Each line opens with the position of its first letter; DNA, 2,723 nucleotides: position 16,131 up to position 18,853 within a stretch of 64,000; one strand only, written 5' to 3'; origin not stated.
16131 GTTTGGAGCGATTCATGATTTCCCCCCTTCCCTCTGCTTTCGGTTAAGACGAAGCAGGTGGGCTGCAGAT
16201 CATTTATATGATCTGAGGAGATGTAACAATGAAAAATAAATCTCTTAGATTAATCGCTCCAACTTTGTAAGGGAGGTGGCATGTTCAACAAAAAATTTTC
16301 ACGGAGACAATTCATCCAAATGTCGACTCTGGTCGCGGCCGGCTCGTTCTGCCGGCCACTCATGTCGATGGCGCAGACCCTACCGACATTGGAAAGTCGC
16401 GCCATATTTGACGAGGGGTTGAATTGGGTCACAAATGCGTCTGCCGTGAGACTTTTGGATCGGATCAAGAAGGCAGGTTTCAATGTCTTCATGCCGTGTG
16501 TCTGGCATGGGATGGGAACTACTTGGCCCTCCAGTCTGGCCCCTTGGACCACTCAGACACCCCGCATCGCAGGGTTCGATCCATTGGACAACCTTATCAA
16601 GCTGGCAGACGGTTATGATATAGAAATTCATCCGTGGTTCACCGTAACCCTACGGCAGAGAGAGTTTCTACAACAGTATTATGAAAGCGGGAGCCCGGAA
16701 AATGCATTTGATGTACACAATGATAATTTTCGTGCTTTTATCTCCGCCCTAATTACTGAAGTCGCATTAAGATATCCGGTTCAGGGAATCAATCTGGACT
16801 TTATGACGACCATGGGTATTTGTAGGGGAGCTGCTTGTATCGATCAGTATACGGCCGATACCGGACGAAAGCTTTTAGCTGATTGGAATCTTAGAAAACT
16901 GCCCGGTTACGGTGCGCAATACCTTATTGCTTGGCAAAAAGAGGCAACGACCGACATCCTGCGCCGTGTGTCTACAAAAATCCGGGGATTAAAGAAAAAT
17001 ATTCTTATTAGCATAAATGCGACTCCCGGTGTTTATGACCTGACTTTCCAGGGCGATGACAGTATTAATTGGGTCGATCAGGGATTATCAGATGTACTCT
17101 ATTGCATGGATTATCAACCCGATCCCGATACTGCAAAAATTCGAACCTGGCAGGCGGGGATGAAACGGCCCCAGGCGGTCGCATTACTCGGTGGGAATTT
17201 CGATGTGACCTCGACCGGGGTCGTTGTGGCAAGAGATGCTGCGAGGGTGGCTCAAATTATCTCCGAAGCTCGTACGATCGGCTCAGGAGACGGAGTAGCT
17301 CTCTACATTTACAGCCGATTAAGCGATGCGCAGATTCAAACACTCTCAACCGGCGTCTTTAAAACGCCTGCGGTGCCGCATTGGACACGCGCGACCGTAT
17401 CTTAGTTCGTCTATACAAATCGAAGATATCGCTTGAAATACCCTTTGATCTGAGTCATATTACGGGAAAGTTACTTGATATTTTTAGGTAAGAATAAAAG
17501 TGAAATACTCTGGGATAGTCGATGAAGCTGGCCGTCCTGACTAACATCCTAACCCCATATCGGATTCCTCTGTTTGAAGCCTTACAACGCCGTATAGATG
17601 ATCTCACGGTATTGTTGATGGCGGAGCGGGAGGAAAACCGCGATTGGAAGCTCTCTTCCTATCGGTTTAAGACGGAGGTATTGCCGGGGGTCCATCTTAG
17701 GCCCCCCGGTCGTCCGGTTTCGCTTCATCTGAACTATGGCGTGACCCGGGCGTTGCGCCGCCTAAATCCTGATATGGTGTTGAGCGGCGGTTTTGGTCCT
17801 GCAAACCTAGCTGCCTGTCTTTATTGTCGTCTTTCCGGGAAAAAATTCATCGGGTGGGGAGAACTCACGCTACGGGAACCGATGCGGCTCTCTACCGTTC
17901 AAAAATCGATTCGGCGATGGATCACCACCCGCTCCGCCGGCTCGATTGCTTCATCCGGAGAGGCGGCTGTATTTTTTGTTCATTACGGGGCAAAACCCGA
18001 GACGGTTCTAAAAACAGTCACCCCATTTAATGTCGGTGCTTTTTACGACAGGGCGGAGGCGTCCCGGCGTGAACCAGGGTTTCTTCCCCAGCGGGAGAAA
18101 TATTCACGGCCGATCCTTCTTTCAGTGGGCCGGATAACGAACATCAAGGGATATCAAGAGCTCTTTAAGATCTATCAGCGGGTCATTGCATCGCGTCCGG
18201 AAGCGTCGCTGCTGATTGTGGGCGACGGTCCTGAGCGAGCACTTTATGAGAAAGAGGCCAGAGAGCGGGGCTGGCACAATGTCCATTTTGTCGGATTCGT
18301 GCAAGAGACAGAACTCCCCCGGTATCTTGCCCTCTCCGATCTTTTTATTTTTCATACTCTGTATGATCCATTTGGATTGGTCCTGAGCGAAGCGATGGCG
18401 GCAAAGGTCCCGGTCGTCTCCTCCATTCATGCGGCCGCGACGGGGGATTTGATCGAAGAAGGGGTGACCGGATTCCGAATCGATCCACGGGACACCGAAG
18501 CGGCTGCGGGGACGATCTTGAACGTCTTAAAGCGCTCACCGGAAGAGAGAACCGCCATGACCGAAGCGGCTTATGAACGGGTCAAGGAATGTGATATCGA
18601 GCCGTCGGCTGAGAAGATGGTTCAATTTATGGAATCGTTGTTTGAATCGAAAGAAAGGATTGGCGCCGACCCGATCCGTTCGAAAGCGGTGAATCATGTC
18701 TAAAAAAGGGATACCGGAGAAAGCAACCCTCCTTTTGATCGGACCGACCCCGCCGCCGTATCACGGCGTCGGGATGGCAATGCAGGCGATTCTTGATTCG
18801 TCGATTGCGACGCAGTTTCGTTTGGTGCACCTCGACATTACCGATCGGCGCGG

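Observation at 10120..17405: Twin GHL10 hydrolase-like genes, one Sec + LamG and one Tat, embedded in a biosynthetic EPS operon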

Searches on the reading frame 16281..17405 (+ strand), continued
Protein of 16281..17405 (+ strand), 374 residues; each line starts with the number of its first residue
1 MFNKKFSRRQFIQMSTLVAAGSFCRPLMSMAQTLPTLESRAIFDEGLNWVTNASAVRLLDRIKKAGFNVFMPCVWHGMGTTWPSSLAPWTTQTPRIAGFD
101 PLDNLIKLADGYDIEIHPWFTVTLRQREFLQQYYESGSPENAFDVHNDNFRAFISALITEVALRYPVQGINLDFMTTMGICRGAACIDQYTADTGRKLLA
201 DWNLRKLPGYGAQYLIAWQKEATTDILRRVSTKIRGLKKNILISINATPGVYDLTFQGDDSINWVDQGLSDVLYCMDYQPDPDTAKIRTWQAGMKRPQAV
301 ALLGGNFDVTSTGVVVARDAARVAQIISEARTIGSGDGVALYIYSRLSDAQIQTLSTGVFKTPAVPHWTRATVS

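Call 50: search_protein_families(library=pfam, proteins=[L030:7249-9150:+, L030:11026-14805:+, L030:14851-17844:+, L030:2389-4104:+, L036:6838-8637:+, L036:5710-6807:+, L036:11264-14824:-, L034:6144-8144:+, L034:4742-6157:+], max_evalue=0.00001)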
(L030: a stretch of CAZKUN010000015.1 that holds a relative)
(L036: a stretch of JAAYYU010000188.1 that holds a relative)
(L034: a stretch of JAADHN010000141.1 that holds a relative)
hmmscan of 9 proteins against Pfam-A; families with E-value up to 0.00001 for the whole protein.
L030:7249-9150:+ (633 aa): 1 family
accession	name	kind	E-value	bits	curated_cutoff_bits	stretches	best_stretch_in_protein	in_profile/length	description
PF16126.11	DUF4838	-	1e-91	307.9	26.6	1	185-512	4-323/325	Domain of unknown function (DUF4838)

L030:11026-14805:+ (1259 aa): 1 family
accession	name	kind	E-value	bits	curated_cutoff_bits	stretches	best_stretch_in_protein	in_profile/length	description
PF00754.31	F5_F8_type_C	-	1.5e-08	35.3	28.2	1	41-150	10-119/127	F5/8 type C domain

L030:14851-17844:+ (997 aa): 5 families
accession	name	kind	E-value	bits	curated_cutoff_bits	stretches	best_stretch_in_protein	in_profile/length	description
PF13402.12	Peptidase_M60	-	6.4e-46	157.5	25.8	1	463-727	1-273/275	Peptidase M60, enhancin and enhancin-like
PF17291.7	M60-like_N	-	7e-25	87.6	23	1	357-461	3-105/106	N-terminal domain of M60-like peptidases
PF07691.17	PA14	-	1.5e-11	44.8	24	1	856-990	15-146/147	PA14 domain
PF17963.7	Big_9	-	8.4e-11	43.1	23.6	1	758-833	12-88/89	Bacterial Ig domain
PF17892.7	Cadherin_5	-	2.5e-08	34.1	26.5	1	778-835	39-97/98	Cadherin-like domain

L030:2389-4104:+ (571 aa): 2 families
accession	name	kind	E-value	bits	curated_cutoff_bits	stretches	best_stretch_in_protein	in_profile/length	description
PF13229.12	Beta_helix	-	2.5e-11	43.9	25.9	1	219-311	69-149/158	Right handed beta helix region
PF05048.19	NosD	-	2.9e-08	33.9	23.6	0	217-290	36-109/212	Periplasmic copper-binding protein (NosD)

L036:6838-8637:+ (599 aa): 0 families

L036:5710-6807:+ (365 aa): 3 families
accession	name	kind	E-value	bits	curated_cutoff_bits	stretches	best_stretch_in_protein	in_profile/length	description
PF00154.27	RecA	-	1.7e-127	424.8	27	1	31-290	3-262/262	recA bacterial DNA recombination protein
PF21096.2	RecA_C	-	1.3e-19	70.5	27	1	293-346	1-54/57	RecA C-terminal domain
PF08423.17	Rad51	-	3.1e-09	36.9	22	1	60-248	7-211/244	Rad51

L036:11264-14824:- (1186 aa): 0 families

L034:6144-8144:+ (666 aa): 9 families
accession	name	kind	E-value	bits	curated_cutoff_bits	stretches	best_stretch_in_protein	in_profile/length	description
PF13428.12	TPR_14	-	3.3e-11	43.1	23.5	1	531-571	3-43/44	Tetratricopeptide repeat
PF07719.23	TPR_2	-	2.3e-10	40.2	27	1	531-562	3-34/34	Tetratricopeptide repeat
PF13414.12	TPR_11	-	4.5e-09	36.3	26.8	1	538-574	3-39/42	TPR repeat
PF00515.34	TPR_1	-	8.2e-09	35.4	27.8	1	532-562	4-34/34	Tetratricopeptide repeat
PF13181.12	TPR_8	-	1.1e-08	35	25.7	1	531-562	3-34/34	Tetratricopeptide repeat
PF14559.12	TPR_19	-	1.3e-08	35.5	25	1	543-604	5-66/68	Tetratricopeptide repeat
PF13431.12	TPR_17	-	3e-07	30.6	24.4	0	552-583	2-33/34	Tetratricopeptide repeat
PF13432.12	TPR_16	-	5.8e-07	30.3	32.7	1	533-593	1-61/65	Tetratricopeptide repeat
PF13424.12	TPR_12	-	8.5e-07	29.5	30.1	0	532-593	6-75/77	Tetratricopeptide repeat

L034:4742-6157:+ (471 aa): 1 family
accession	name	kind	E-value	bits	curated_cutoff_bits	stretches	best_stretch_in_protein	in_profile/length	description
PF00903.31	Glyoxalase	-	2.2e-06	28.5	20.6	1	350-456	6-119/121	Glyoxalase/Bleomycin resistance protein/Dioxygenase superfamily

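Call 67: search_protein_families(library=pfam, alignment_id=A4, max_evalue=0.01)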
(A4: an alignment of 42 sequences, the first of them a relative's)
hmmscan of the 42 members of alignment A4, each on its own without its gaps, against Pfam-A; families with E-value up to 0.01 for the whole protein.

A. member 1, L004:8652-9941:+ (429 aa): 1 family
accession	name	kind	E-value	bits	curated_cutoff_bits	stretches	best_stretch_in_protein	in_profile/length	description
PF04932.20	Wzy_C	-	9.6e-20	71.3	31.7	1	182-333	3-149/149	O-Antigen ligase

B. families by the number of members that match (of 42 scanned): 6 families
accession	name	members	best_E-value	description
PF04932.20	Wzy_C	30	8.9e-23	O-Antigen ligase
PF01554.23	MatE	4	2.4e-41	MatE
PF01943.22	Polysacc_synt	3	9.5e-15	Polysaccharide biosynthesis protein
PF03023.19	MurJ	3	4.4e-09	Lipid II flippase MurJ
PF13440.11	Polysacc_synt_3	1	3.8e-06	Polysaccharide biosynthesis protein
PF23930.1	DUF7268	1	0.0077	Family of unknown function (DUF7268)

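Call 78: find_encoding_contigs(protein=P0002, flank=10000, max_places=2)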
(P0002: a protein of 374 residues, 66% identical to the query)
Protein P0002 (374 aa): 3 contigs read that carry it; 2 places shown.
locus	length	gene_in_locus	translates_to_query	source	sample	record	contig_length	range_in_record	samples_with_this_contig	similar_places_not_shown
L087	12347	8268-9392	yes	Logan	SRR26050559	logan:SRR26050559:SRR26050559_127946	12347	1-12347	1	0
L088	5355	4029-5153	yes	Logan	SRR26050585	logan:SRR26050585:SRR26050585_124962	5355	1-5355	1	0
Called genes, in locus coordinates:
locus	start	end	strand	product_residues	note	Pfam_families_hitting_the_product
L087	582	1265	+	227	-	-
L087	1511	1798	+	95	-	PF02350:Epimerase_2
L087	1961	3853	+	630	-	PF13385:Laminin_G_3, PF02638:GHL10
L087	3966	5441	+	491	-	PF04932:Wzy_C (weak)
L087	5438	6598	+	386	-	PF13439:Glyco_transf_4, PF13579:Glyco_trans_4_4, PF00534:Glycos_transf_1, PF13692:Glyco_trans_1_4, PF13524:Glyco_trans_1_2 (faint)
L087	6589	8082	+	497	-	PF01943:Polysacc_synt, PF13440:Polysacc_synt_3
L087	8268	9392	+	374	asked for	PF02638:GHL10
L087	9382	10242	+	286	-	PF02475:TRM5-TYW2_MTfase (weak), PF05050:Methyltransf_21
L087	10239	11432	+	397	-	PF00982:Glyco_transf_20 (faint), PF00534:Glycos_transf_1, PF13692:Glyco_trans_1_4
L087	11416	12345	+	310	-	?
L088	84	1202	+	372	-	PF04932:Wzy_C (weak)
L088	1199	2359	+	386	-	PF13439:Glyco_transf_4, PF13579:Glyco_trans_4_4, PF00534:Glycos_transf_1, PF13692:Glyco_trans_1_4, PF13524:Glyco_trans_1_2 (faint)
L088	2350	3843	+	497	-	PF01943:Polysacc_synt, PF13440:Polysacc_synt_3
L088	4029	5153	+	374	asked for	PF02638:GHL10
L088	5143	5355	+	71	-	?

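Call 79: find_encoding_contigs(protein=P0003, flank=10000, max_places=2)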
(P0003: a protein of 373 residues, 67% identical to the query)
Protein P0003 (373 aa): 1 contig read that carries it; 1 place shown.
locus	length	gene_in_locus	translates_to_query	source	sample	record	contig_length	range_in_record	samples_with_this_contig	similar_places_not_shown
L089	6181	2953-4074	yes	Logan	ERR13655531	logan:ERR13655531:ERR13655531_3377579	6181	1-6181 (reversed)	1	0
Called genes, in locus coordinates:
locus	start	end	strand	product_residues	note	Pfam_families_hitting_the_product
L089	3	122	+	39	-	?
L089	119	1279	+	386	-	PF13439:Glyco_transf_4, PF13579:Glyco_trans_4_4, PF00534:Glycos_transf_1, PF13692:Glyco_trans_1_4, PF13524:Glyco_trans_1_2 (faint)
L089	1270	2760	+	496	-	PF01943:Polysacc_synt, PF13440:Polysacc_synt_3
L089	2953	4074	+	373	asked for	PF02638:GHL10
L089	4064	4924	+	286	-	PF02475:TRM5-TYW2_MTfase (weak), PF05050:Methyltransf_21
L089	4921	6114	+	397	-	PF00982:Glyco_transf_20 (faint), PF00534:Glycos_transf_1, PF13692:Glyco_trans_1_4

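Call 88: search_protein_representatives(alignment_id=A1)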
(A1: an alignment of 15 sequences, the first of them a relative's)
Query: 15 sequences, 379 profile positions. Proteins with E-value up to 0.001 (for the whole library): 4854; up to 1e-10: 1915; up to 1e-30: 247. The best 150 are listed.
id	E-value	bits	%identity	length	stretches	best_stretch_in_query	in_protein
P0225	1.8e-142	491.3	-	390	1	6-375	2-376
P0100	1.1e-136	472.3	-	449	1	5-361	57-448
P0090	8.5e-128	443.0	-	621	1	27-373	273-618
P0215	1.8e-125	435.4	-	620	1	31-370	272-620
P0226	1.4e-123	429.1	-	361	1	22-375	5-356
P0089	1.6e-118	412.5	-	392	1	29-359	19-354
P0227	2.3e-118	412.0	-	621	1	32-374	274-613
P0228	5.8e-117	407.4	-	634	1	28-372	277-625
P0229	7.5e-117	407.0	-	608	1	21-360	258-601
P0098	9.0e-116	403.4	-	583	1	28-370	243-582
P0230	3.6e-115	401.5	-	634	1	31-372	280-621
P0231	1.8e-114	399.2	-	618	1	29-368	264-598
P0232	2.2e-114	398.9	-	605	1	31-367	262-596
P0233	9.7e-114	396.8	-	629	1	33-372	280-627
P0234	5.7e-113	394.2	-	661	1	9-373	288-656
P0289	5.8e-94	331.7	-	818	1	25-375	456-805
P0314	3.4e-86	306.1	-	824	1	36-363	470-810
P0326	1.2e-78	281.3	-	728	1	25-368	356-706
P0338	9.7e-73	261.8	-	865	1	34-368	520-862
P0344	8.5e-71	255.4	-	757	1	39-372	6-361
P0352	7.3e-68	245.8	-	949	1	30-371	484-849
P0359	1.6e-65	238.0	-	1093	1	33-368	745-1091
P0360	4.8e-65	236.5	-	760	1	36-369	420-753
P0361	5.1e-64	233.1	-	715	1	27-372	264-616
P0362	8.4e-64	232.4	-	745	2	207-369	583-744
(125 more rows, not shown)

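Call 89: search_protein_families(library=pfam, proteins=[P0289, P0314, P0338, P0352, P0359, P0344, P0360, P0326, P0362, P0361], max_evalue=0.001)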
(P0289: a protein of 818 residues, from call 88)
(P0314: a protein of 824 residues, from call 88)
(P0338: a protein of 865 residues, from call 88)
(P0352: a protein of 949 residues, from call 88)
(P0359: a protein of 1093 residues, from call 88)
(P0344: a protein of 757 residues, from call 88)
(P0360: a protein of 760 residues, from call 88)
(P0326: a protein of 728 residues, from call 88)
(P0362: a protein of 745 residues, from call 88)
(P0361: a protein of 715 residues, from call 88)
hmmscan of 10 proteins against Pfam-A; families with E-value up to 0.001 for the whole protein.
P0289 (818 aa): 3 families
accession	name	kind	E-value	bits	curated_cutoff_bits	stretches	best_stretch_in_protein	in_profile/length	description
PF02638.21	GHL10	-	2.2e-19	70.2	27.9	2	579-712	135-263/311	Glycosyl hydrolase-like 10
PF13385.13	Laminin_G_3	-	1.9e-09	38.2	27.6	1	135-266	39-145/151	Concanavalin A-like lectin/glucanases superfamily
PF02210.31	Laminin_G_2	-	0.00056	20.8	22.9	1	134-263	10-125/126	Laminin G domain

P0314 (824 aa): 2 families
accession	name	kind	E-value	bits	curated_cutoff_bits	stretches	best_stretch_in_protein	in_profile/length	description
PF02638.21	GHL10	-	1.5e-23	83.8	27.9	1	489-754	20-293/311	Glycosyl hydrolase-like 10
PF04932.20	Wzy_C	-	2.5e-18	66.7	31.7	1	182-341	2-149/149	O-Antigen ligase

P0338 (865 aa): 1 family
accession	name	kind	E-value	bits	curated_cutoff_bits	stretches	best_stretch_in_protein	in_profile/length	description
PF02638.21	GHL10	-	6.9e-18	65.2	27.9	2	535-615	16-98/311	Glycosyl hydrolase-like 10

P0352 (949 aa): 2 families
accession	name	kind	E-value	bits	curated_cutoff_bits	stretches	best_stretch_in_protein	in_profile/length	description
PF02638.21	GHL10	-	4.3e-16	59.3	27.9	1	511-751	15-254/311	Glycosyl hydrolase-like 10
PF13385.13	Laminin_G_3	-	1.1e-08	35.7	27.6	1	106-231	5-110/151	Concanavalin A-like lectin/glucanases superfamily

P0359 (1093 aa): 3 families
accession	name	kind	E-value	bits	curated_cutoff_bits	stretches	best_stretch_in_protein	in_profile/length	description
PF13385.13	Laminin_G_3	-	3.6e-41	141.2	27.6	3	79-255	2-150/151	Concanavalin A-like lectin/glucanases superfamily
PF02638.21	GHL10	-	6.6e-17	62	27.9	1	768-1004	22-263/311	Glycosyl hydrolase-like 10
PF14099.13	Polysacc_lyase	-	1.9e-07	31.6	29.9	0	621-663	134-176/210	Polysaccharide lyase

P0344 (757 aa): 2 families
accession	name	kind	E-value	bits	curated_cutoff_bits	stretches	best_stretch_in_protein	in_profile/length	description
PF00353.25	HemolysinCabind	-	6.7e-29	99.9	23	5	539-572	2-35/36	RTX calcium-binding nonapeptide repeat (4 copies)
PF02638.21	GHL10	-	1.4e-11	44.5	27.9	1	13-266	12-266/311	Glycosyl hydrolase-like 10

P0360 (760 aa): 2 families
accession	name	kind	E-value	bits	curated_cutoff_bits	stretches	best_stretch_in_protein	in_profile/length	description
PF13385.13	Laminin_G_3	-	1.1e-22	81.3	27.6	1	89-236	13-151/151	Concanavalin A-like lectin/glucanases superfamily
PF02638.21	GHL10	-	4.5e-13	49.4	27.9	1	450-661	33-261/311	Glycosyl hydrolase-like 10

P0326 (728 aa): 1 family
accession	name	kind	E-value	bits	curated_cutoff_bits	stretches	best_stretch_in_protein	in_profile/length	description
PF02638.21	GHL10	-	1.5e-21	77.2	27.9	1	382-606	18-256/311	Glycosyl hydrolase-like 10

P0362 (745 aa): 1 family
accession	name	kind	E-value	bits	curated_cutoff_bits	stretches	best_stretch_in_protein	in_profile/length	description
PF02638.21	GHL10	-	2.4e-08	33.9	27.9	1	256-400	24-184/311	Glycosyl hydrolase-like 10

P0361 (715 aa): 2 families
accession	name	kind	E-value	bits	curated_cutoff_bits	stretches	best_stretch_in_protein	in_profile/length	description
PF02638.21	GHL10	-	1.6e-18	67.3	27.9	1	300-519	30-255/311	Glycosyl hydrolase-like 10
PF13385.13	Laminin_G_3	-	6.1e-09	36.6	27.6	1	62-234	4-150/151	Concanavalin A-like lectin/glucanases superfamily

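Call 91: list_cluster_members(proteins=[P0314])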
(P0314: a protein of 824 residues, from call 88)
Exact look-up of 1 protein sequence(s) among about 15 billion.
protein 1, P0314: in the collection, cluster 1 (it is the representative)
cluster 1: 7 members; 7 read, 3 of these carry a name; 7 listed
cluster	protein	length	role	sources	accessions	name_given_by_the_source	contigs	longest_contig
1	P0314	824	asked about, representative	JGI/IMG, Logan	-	O-antigen ligase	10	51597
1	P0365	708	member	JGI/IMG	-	O-antigen ligase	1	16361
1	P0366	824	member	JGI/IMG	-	O-antigen ligase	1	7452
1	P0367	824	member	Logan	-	-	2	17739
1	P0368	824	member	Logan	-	-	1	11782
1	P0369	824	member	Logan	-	-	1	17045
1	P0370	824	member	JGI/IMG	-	-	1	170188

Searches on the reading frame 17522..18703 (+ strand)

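Call 4: search_protein_families(library=pfam, proteins=[window:17522-18703:+], max_evalue=0.01)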
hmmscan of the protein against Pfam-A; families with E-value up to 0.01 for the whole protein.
window:17522-18703:+ (393 aa): 6 families
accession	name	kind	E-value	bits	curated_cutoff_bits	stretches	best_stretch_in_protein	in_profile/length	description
PF00534.26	Glycos_transf_1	-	2.7e-34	118.6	26.4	1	195-353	14-172/172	Glycosyl transferases group 1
PF13692.12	Glyco_trans_1_4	-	2.1e-29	103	27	1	196-337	1-141/142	Glycosyl transferases group 1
PF20706.3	GT4-conflict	-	3.3e-06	26.8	26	1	185-303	193-313/385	Family 4 Glycosyltransferase in conflict systems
PF13439.12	Glyco_transf_4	-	4.5e-05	24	28.5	0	19-160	13-157/170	Glycosyltransferase Family 4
PF13524.12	Glyco_trans_1_2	-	0.00012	22.5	25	1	223-355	10-130/144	Glycosyl transferase-like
PF00982.27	Glyco_transf_20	-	0.00024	20.4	32.5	0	250-368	349-469/473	Glycosyltransferase family 20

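Call 6: search_protein_families(library=ncbifam, proteins=[window:17522-18703:+], max_evalue=0.01)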
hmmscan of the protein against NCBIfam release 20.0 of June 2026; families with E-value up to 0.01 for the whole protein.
window:17522-18703:+ (393 aa): 43 families (the best 25 are shown)
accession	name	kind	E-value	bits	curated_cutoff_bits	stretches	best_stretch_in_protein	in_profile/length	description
TIGR03999.1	thiol_BshA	equivalog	2.4e-24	86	273.7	1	195-372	198-368/375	N-acetyl-alpha-D-glucosaminyl L-malate synthase BshA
NF041876.1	EPS_EpsE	equivalog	5.2e-21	75.3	400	1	182-356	202-378/389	exopolysaccharide biosynthesis GT4 family glycosyltransferase EpsE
TIGR03088.1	stp2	hypoth_equivalog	3.6e-17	62.5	409.05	1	189-375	187-371/374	TIGR03088 family PEP-CTERM/XrtA system glycosyltransferase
TIGR04157.1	glyco_rSAM_CFB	subfamily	2.3e-16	59.8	400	1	197-329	228-357/406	TIGR04157 family glycosyltransferase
TIGR04047.1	MSMEG_0565_glyc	hypoth_equivalog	3.6e-15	55.9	259.85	1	195-369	192-370/373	MSMEG_0565 family glycosyltransferase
NF047684.1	TeichurnBiosyTuaC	equivalog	1.1e-13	50.9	550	1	196-368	219-384/391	teichuronic acid biosynthesis protein TuaC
TIGR02470.1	sucr_synth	equivalog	5.9e-13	47.8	810.4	1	197-357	551-731/784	sucrose synthase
TIGR03449.1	mycothiol_MshA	equivalog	1.1e-12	47.5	462.5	1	145-370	173-400/406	D-inositol-3-phosphate glycosyltransferase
TIGR02149.1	glgA_Coryne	subfamily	1.2e-12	47.7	302.4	1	194-357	202-373/391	glycogen synthase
NF038295.1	EPS_HpsP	equivalog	8e-12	44.8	550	1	194-370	205-384/388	hormogonium polysaccharide biosynthesis glycosyltransferase HpsP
TIGR04063.1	stp3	hypoth_equivalog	1.3e-11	44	442.05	1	198-355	215-376/397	TIGR04063 family PEP-CTERM/XrtA system glycosyltransferase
NF050063.1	ProtGlycPglJ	equivalog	2.5e-11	43.4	500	1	194-370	192-363/363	N-acetylgalactosamine-N,N'-diacetylbacillosaminyl-diphospho-undecaprenol 4-alpha-N-acetylgalactosaminyltransferase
NF049988.1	MGlcDAGSynMgs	equivalog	8.7e-11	41.8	400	1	199-374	216-388/398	alpha-monoglucosyldiacylglycerol synthase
NF012028.0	PRK15484.1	subfamily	9e-11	41.5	618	1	197-354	194-358/380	lipopolysaccharide N-acetylglucosaminyltransferase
NF053787.1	GlcN_PG_synth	equivalog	1.7e-10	40.3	480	1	198-354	199-339/361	N-acetylglucosaminyl phosphatidylglycerol synthase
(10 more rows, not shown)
